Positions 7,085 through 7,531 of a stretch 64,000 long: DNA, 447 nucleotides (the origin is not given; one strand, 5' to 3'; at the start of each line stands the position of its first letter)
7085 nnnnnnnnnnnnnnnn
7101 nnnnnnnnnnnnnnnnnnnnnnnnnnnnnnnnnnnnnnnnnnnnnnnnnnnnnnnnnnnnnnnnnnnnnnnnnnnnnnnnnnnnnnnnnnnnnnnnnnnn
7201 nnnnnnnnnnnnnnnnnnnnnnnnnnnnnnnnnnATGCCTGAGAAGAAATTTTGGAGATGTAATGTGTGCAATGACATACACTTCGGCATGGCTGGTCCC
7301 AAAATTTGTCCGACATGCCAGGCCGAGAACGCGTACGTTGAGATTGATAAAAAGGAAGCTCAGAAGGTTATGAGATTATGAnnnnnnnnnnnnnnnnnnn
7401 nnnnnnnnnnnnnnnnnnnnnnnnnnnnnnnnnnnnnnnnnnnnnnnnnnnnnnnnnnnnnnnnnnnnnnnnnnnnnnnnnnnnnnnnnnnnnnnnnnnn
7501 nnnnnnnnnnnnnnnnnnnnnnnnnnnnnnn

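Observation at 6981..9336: Seven-gene redox operon pairing a split FTR-rubredoxin module and a Grx-like protein with three ROS-detoxifying iron proteins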

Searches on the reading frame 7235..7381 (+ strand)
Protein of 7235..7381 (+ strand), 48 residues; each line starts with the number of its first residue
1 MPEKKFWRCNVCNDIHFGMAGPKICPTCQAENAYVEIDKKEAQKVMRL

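Call 3: search_protein_families(library=pfam, proteins=[window:7235-7381:+], max_evalue=0.01)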
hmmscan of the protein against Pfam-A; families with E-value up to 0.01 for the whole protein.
window:7235-7381:+ (48 aa): 2 families
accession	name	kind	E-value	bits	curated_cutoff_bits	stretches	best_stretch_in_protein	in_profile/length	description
PF21349.2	RUBY_RBDX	-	1.7e-07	31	26.5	1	7-34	1-28/30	Rubrerythrin, rubredoxin-like domain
PF23475.1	zf-Tbcl_FmdE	-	0.0054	16.6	23.2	1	5-35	6-35/35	FmdE treble clef zinc finger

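Call 5: search_protein_families(library=ncbifam, proteins=[window:7235-7381:+], max_evalue=0.01)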
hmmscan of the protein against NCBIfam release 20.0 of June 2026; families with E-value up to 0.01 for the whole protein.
window:7235-7381:+ (48 aa): 2 families
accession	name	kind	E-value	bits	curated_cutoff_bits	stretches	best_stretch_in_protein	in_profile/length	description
NF045767.1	RuberyRbr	equivalog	1.3e-07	31.8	200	1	3-40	155-192/194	rubrerythrin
NF045720.1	rubredox_RCKP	subfamily_domain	9e-05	22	45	1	6-34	3-31/34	RCKP-type rubredoxin-like domain-containing protein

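Call 59: find_homologous_proteins(query=window:7235-7381:+)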
Query window:7235-7381:+ (48 aa): 21 proteins with E <= 0.001 among 21 candidates.
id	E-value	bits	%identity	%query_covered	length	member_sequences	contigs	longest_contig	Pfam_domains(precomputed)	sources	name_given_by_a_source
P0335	2.6e-24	100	90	100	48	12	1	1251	PF21349.3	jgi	jgi:rubrerythrin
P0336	2.1e-22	95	81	100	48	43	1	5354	PF21349.3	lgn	-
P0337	2.7e-21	91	79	100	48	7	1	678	PF21349.3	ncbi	-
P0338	2.9e-21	91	79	100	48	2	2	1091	PF21349.3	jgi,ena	-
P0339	5.0e-21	90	81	100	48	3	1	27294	PF21349.3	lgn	-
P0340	1.7e-20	89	77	100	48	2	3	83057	PF21349.3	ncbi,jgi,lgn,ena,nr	ncbi:hypothetical protein KY343_01660 [Candidatus Woesearchaeota archaeon]|nr:hypothetical protein [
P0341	2.6e-20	88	80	94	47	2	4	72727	PF21349.3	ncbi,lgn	-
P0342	3.2e-20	88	77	100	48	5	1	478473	PF21349.3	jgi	jgi:rubrerythrin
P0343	1.0e-19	86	78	96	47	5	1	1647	PF21349.3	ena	-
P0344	2.2e-19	85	81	100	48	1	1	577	PF21349.3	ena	-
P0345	2.5e-19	85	73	100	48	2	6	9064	PF21349.3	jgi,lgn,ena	-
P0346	3.6e-19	85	75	100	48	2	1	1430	PF21349.3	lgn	-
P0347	6.5e-19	84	82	94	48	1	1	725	PF21349.3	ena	-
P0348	1.1e-18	83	79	90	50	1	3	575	PF21349.3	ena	-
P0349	3.2e-18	82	78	96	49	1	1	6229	PF21349.3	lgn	-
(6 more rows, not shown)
